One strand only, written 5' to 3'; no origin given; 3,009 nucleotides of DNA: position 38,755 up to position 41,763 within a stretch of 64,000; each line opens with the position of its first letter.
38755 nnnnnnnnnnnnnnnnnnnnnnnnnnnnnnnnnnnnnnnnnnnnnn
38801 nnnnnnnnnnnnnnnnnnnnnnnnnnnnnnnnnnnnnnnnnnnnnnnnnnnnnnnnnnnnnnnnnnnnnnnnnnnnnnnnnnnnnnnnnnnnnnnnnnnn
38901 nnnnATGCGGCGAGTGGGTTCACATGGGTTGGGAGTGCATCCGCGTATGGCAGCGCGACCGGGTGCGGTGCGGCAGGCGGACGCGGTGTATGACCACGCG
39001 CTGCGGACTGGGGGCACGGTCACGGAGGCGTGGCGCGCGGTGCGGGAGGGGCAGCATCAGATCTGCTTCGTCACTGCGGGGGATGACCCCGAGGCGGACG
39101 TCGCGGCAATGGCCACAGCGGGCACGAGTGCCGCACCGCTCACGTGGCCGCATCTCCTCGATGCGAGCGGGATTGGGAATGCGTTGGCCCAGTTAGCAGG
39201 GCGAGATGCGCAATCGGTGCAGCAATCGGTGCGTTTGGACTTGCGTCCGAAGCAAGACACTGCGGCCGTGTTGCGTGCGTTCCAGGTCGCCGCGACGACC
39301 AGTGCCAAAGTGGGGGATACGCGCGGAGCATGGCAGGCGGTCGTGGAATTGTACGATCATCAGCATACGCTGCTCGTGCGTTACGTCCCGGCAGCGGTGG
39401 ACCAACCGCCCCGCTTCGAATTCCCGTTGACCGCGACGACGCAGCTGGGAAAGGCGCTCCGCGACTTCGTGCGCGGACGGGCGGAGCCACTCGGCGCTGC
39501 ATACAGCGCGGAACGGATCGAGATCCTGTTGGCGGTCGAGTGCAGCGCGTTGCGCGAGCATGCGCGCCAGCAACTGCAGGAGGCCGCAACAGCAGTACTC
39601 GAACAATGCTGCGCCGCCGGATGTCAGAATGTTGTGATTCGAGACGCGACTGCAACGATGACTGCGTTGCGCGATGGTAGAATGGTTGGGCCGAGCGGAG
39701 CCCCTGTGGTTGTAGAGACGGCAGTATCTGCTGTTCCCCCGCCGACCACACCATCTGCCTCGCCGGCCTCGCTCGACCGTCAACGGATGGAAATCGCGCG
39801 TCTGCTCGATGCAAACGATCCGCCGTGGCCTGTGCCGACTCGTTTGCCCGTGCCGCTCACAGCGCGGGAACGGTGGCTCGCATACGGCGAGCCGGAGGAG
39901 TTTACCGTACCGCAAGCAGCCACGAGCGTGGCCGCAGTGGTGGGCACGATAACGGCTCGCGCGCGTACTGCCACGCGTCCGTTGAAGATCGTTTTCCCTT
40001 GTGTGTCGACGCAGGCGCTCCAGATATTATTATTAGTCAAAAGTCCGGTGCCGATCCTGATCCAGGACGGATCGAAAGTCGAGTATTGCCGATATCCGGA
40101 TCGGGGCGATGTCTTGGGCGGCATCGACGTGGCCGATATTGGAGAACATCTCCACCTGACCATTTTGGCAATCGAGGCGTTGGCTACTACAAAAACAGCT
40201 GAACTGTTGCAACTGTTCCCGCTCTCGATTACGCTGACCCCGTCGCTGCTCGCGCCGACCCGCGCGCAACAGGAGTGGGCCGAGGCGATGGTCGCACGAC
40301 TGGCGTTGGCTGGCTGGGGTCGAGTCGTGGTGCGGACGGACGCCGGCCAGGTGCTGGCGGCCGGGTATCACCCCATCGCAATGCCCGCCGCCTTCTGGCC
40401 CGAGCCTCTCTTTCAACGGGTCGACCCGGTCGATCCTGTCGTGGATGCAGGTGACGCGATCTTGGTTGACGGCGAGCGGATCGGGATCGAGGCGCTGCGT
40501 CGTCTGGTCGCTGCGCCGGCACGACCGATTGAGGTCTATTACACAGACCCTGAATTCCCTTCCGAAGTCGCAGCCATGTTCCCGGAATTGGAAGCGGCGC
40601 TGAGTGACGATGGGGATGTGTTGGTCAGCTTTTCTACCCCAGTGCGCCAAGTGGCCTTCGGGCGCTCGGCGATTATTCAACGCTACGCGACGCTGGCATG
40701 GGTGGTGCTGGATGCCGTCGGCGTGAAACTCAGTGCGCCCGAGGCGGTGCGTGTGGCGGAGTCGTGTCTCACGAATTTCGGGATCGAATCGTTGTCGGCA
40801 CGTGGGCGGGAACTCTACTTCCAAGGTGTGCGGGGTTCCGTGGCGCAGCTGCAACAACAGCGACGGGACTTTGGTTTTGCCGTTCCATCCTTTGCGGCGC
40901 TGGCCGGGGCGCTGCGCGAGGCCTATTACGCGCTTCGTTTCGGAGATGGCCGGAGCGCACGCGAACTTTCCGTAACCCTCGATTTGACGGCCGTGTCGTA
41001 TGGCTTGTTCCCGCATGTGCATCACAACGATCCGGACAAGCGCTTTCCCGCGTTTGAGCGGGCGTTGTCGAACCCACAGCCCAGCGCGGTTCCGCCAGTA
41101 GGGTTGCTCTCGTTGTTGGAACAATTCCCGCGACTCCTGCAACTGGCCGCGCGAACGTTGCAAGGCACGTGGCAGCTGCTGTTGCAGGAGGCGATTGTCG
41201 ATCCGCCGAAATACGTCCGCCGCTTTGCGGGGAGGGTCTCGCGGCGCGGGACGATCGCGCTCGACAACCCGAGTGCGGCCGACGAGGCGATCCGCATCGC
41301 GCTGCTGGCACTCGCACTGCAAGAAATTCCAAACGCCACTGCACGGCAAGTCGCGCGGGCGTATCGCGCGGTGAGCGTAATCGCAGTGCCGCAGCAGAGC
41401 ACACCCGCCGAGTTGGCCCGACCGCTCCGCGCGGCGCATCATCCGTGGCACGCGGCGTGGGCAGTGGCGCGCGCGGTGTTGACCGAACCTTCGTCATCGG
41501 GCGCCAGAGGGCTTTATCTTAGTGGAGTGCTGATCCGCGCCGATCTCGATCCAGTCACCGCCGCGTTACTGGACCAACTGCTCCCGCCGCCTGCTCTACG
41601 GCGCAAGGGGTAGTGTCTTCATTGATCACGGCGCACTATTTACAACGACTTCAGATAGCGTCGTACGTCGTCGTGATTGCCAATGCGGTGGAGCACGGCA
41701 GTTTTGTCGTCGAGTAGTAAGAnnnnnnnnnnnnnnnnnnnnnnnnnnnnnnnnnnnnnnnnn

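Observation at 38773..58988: Cluster of three paralogous modular giant genes (902, 1695, 3114 aa) with an AAA+ ATPase and a small secreted protein: a candidate undescribed system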

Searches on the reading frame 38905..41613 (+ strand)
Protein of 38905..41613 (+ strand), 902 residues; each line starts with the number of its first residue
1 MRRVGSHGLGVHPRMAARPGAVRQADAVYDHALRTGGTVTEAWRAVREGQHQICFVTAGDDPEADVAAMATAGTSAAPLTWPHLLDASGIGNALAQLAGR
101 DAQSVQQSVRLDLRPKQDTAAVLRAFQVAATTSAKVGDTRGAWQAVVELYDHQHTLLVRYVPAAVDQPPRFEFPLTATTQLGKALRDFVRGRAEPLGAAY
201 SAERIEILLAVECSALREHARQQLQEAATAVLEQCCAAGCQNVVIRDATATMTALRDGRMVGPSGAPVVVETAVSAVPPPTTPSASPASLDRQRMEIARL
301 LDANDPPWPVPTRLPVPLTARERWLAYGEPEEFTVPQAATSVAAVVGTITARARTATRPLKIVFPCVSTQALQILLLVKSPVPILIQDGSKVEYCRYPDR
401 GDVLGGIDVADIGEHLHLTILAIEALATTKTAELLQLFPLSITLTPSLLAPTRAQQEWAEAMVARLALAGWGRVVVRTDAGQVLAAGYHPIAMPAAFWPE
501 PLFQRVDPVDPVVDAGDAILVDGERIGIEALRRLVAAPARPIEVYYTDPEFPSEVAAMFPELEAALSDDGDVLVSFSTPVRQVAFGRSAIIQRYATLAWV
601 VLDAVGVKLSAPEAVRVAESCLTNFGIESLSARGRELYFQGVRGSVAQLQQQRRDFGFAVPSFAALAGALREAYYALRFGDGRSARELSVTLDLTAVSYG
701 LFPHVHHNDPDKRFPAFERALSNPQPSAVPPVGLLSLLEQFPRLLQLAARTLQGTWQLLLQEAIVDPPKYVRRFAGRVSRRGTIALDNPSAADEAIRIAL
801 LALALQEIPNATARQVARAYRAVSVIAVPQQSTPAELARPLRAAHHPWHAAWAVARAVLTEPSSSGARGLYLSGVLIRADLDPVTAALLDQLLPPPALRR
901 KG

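Call 8: search_protein_families(library=pfam, proteins=[window:38905-41613:+], max_evalue=0.1)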
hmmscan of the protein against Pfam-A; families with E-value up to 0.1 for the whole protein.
window:38905-41613:+ (902 aa): 1 family
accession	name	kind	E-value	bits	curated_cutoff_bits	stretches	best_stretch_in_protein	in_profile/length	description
PF04951.18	Peptidase_M55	-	0.016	15.1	25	1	216-257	27-68/264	D-aminopeptidase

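Call 9: search_protein_families(library=ncbifam, proteins=[window:38905-41613:+], max_evalue=0.1)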
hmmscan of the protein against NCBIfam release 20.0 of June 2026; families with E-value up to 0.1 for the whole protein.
window:38905-41613:+ (902 aa): 1 family
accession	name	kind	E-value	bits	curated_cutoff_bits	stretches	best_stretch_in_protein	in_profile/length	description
NF051882.1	OxRespNegRegFixT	equivalog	0.04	13.9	150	1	201-272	8-81/115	oxygen-responsive sensory/signaling system negative regulator FixT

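Call 10: search_protein_families(library=padloc, proteins=[window:38905-41613:+], max_evalue=0.1)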
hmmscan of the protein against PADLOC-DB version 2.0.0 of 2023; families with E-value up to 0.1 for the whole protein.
window:38905-41613:+ (902 aa): 0 families

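Call 16: find_homologous_proteins(query=window:38905-41613:+)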
Query window:38905-41613:+ (902 aa): 1 proteins with E <= 0.001 among 8000 candidates.
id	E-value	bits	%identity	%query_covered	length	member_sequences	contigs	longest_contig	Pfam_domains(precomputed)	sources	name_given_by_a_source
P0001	0.0e+0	1938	100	98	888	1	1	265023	-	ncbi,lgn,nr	ncbi:MAG: hypothetical protein HY696_02450 [Deltaproteobacteria bacterium]|nr:hypothetical protein [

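Call 19: find_encoding_contigs(protein=P0001, flank=10000)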
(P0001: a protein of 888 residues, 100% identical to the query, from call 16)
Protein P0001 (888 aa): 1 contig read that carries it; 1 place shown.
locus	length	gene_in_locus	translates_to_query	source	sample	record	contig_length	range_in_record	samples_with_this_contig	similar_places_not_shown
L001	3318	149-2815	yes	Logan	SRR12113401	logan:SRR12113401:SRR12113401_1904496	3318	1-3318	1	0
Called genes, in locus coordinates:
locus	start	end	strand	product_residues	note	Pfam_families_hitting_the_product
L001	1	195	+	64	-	?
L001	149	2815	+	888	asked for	-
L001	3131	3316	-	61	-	?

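Call 44: search_protein_representatives(alignment_id=A2)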
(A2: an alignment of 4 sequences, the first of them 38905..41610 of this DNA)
Query: 4 sequences, 930 profile positions. Proteins with E-value up to 0.001 (for the whole library): 6; up to 1e-10: 6; up to 1e-30: 4. The best 6 are listed.
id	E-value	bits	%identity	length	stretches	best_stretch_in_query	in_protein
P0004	0.0e+00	2080.5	-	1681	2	15-911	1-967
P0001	0.0e+00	1292.8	-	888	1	15-929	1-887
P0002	0.0e+00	1121.7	-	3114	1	4-925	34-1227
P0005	2.5e-107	376.5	-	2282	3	36-890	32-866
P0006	7.5e-20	87.1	-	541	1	407-782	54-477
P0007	1.0e-17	80.0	-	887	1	405-772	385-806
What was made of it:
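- Checked: NCBI's gene calls for A and B start 14 codons later, giving 888 and 1681 aa (calls 16, 44).
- The family is nearly absent from 1.84e9 representative proteins (call 44).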

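Call 46: find_encoding_contigs(protein=P0007, flank=10000)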
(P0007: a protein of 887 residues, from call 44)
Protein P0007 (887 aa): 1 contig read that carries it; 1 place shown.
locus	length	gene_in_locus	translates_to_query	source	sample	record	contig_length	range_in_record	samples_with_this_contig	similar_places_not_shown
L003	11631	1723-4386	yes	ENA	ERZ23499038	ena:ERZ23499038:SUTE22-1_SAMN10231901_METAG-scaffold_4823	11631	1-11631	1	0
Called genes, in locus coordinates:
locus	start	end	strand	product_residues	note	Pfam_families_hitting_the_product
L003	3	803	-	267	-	?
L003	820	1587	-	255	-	PF02163:Peptidase_M50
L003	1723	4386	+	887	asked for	-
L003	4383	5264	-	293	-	PF02899:Phage_int_SAM_1, PF13102:Phage_int_SAM_5 (faint), PF13495:Phage_int_SAM_4 (weak), PF00589:Phage_integrase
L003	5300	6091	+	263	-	PF07264:EI24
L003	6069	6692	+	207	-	PF24675:NpmA (weak), PF02390:Methyltransf_4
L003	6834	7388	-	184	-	PF01227:GTP_cyclohydroI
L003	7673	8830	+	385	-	-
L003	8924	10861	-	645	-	PF00890:FAD_binding_2 (faint), PF01266:DAO (faint), PF13450:NAD_binding_8 (faint), PF00732:GMC_oxred_N, PF05199:GMC_oxred_C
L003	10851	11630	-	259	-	?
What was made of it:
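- The distant homologue P0007 is also in a housekeeping context with no SNF2 giant nearby (call 46). P0007 lies among RseP-like, XerC/D-like, TrmB-like and FolE genes (call 46).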

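Call 47: find_encoding_contigs(protein=P0005, flank=10000)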
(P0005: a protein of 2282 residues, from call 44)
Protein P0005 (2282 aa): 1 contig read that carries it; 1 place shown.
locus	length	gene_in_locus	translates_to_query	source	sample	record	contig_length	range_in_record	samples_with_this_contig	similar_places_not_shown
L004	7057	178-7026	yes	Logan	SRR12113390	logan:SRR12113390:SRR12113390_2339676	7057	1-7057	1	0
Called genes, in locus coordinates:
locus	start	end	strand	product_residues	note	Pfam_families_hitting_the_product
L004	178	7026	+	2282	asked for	-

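Call 68: search_protein_families(library=phrogs, proteins=[window:38905-41613:+], max_evalue=0.01)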
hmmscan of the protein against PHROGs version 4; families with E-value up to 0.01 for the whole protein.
window:38905-41613:+ (902 aa): 0 families

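Call 69: predict_structure(alignment_id=A5)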
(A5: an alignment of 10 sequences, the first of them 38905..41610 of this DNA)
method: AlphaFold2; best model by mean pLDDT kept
length: 902 residues; sequences in the alignment: 10
mean_pLDDT: 66.2   pTM: 0.46
mean pLDDT of the five models: 66.2, 65.6, 65.5, 65.4, 64.3
residues with pLDDT >= 90: 17; 70-90: 499; 50-70: 170; < 50: 216
segments of 3 or more residues with pLDDT < 50: 1-76, 249-303, 401-403, 489-509, 639-643, 680-712, 862-868, 894-902
pLDDT, mean of each block of 10 residues (from residue 1): 25 25 26 35 43 30 27 46 85 80 76 86 88 60 84 86 70 77 81 81 80 71 74 77 67 29 25 24 29 42 62 70 70 75 83 84 78 81 78 77 68 76 75 75 68 75 78 82 72 37 39 67 85 84 81 89 76 79 86 80 65 79 81 58 59 82 69 57 32 33 36 57 78 74 55 82 85 78 69 86 80 83 79 67 80 83 49 63 62 47 28
secondary structure, 60 per line:
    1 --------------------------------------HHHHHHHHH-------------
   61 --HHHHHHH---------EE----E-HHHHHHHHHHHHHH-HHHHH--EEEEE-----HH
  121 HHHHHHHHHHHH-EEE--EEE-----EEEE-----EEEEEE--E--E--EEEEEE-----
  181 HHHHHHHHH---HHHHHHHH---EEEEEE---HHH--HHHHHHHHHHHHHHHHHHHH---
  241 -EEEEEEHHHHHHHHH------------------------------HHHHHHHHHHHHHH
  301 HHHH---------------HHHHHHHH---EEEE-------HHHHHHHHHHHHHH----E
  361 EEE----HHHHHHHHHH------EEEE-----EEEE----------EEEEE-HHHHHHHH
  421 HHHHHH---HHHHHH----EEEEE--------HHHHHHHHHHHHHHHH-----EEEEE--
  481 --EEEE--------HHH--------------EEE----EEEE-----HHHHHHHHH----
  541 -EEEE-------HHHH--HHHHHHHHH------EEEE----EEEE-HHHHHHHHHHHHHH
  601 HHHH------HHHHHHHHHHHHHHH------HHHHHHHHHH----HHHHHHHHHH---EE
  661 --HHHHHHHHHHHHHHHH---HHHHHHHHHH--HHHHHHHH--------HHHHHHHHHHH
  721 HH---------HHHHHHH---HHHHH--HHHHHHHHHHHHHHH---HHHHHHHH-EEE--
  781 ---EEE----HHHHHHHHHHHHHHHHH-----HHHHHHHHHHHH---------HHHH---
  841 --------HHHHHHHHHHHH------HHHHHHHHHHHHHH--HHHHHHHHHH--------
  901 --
elements in order (helices of 4 or more, strands of 3 or more residues): H39-47 H63-69 H87-100 H102-106 E109-113 H119-132 E134-136 E139-141 E147-150 E156-161 E170-175 H181-189 H193-200 E204-209 H218-237 E242-247 H248-256 H287-304 H320-327 E331-334 H342-355 E360-363 H368-377 E384-387 E393-396 E407-411 H413-426 H430-435 E440-444 H453-468 E474-478 E483-486 E512-514 E519-522 H528-536 E542-545 H553-556 H559-567 E574-577 E582-585 H587-604 H611-625 H632-641 H646-655 H663-678 H682-691 H694-701 H710-722 H732-738 H742-746 H749-763 H767-774 E776-778 E784-786 H791-807 H813-824 H834-837 H849-860 H867-880 H883-892
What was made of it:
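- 38905..41613 (+): Giant A (902 aa by longest ORF; 888 aa in the NCBI call HY696_02450). Layout: disordered residues 1-76; N-domain aa 77-250; module M1 aa 306-489; module M2 ('TP..Q..FG') aa 509-637; helical domain aa 640-894. The AF2 model has mean pLDDT 66, with domains at 75-85 (call 69).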

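Call 93: fold_search(model_id=the predicted structure, library=pdb)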
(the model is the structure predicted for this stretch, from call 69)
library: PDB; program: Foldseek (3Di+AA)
matches with E <= 10: 685; with E <= 0.001: 0
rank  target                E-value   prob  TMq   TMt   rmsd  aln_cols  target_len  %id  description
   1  5trc_A                1.0e-02  0.44  0.09  0.16  26.7       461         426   12  Crystal structure of phosphorylated AC3-AC5 domains of yeast acetyl-CoA carboxylase (released 2016-12-07)
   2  5cs4_A                2.9e-02  0.38  0.10  0.19  26.7       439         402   10  Crystal structure of domains AC3-AC5 of yeast acetyl-CoA carboxylase (released 2015-10-28)
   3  5cs4_B                3.0e-02  0.30  0.09  0.17  26.2       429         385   11  Crystal structure of domains AC3-AC5 of yeast acetyl-CoA carboxylase (released 2015-10-28)
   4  5csk_B                3.5e-02  0.21  0.09  0.05  25.7       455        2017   11  Crystal structure of yeast acetyl-CoA carboxylase, unbiotinylated (released 2015-10-28)
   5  6ulw_D                5.4e-02  0.13  0.10  0.09  23.6       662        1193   10  Adenylation, ketoreductase, and pseudo Asub multidomain structure of a keto acid-selecting NRPS module (released 2020-02-19)
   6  8iye_A                8.4e-02  0.10  0.10  0.15  27.6       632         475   12  Structure of VldE-D158N in complex with GDP (released 2024-04-10)
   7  5trc_B                9.7e-02  0.20  0.09  0.17  26.6       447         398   11  Crystal structure of phosphorylated AC3-AC5 domains of yeast acetyl-CoA carboxylase (released 2016-12-07)
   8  6ulw_B                1.2e-01  0.30  0.06  0.05  20.1       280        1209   12  Adenylation, ketoreductase, and pseudo Asub multidomain structure of a keto acid-selecting NRPS module (released 2020-02-19)
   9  6sce_A                1.4e-01  0.11  0.08  0.11  25.6       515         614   11  Structure of a Type III CRISPR defence DNA nuclease activated by cyclic oligoadenylate (released 2020-02-19)
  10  5csa_A                1.7e-01  0.11  0.08  0.08  24.2       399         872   12  Crystal structure of domains BT-BCCP-AC1-AC5 of yeast acetyl-CoA carboxylase (released 2015-10-28)
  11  8iyf_A                1.7e-01  0.08  0.11  0.16  27.9       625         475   11  Structure of VldE-H182A in complex with GDP (released 2024-04-10)
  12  4lt9                  1.8e-01  0.28  0.08  0.19  21.5       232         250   12  Crystal Structure of Engineered Protein, Northeast Structural Genomics Consortium Target OR404 (released 2013-08-14)
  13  6tfa_D                2.4e-01  0.16  0.06  0.16  16.3       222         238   12  Structure of the engineered retro-aldolase RA95.5-8F F112L (released 2020-06-03)
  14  6wan_F                2.4e-01  0.10  0.09  0.16  22.7       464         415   10  Structure of Acinetobacter baumannii Cap4 SAVED/CARF-domain containing receptor with the cyclic trinucleotide 3'3'3'-c (released 2020-06-17)
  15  6wam_F                2.4e-01  0.10  0.09  0.16  22.6       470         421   10  Structure of Acinetobacter baumannii Cap4 SAVED/CARF-domain containing receptor (released 2020-06-17)
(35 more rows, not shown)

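Call 96: fold_search(model_id=the predicted structure, library=viral)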
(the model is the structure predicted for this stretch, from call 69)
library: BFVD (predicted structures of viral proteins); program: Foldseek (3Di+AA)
matches with E <= 10: 292; with E <= 0.001: 0
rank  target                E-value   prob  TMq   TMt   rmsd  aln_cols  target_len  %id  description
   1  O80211                2.3e-02  0.23  0.10  0.08  22.7       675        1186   10  Tail protein [Methanobacterium phage psiM2]
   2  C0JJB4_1              4.8e-02  0.10  0.07  0.07  31.8       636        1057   14  Non-structural polyprotein p200 [Rubella virus]
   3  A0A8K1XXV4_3          5.0e-02  0.16  0.07  0.06  24.7       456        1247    8  (no name in the UniProt tables at hand)
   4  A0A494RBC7            1.7e-01  0.93  0.08  0.39   5.9       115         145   14  (no name in the UniProt tables at hand)
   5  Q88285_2              1.7e-01  0.09  0.11  0.11  29.0       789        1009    9  (no name in the UniProt tables at hand)
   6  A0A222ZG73            1.8e-01  0.44  0.09  0.17  21.6       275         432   15  Esterase [Arthrobacter phage Abidatro]
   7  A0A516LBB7            2.4e-01  0.38  0.07  0.20  11.5       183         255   10  (no name in the UniProt tables at hand)
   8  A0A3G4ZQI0            2.6e-01  0.87  0.08  0.34   7.0       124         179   12  Uncharacterized protein [Terrestrivirus sp.]
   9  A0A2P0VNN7            3.1e-01  0.47  0.10  0.24   9.4       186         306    8  Leucine-rich repeat-containing protein [Tetraselmis virus 1]
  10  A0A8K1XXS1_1          3.4e-01  0.11  0.08  0.06  24.8       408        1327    8  (no name in the UniProt tables at hand)
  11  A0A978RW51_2          3.4e-01  0.03  0.06  0.04  31.2       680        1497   11  (no name in the UniProt tables at hand)
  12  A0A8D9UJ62            3.6e-01  0.04  0.08  0.11  26.7       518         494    9  Nucleoprotein [Viola verecunda virus 1]
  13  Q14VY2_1              3.8e-01  0.21  0.07  0.08  15.2       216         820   14  ORF124 [Ranid herpesvirus 2]
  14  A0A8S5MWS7            3.8e-01  0.07  0.07  0.12  19.1       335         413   10  Uncharacterized protein [Myoviridae sp. ct3wi9]
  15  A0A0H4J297            4.2e-01  0.66  0.08  0.27   7.4       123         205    8  Uncharacterized protein [Pseudoalteromonas phage H101]
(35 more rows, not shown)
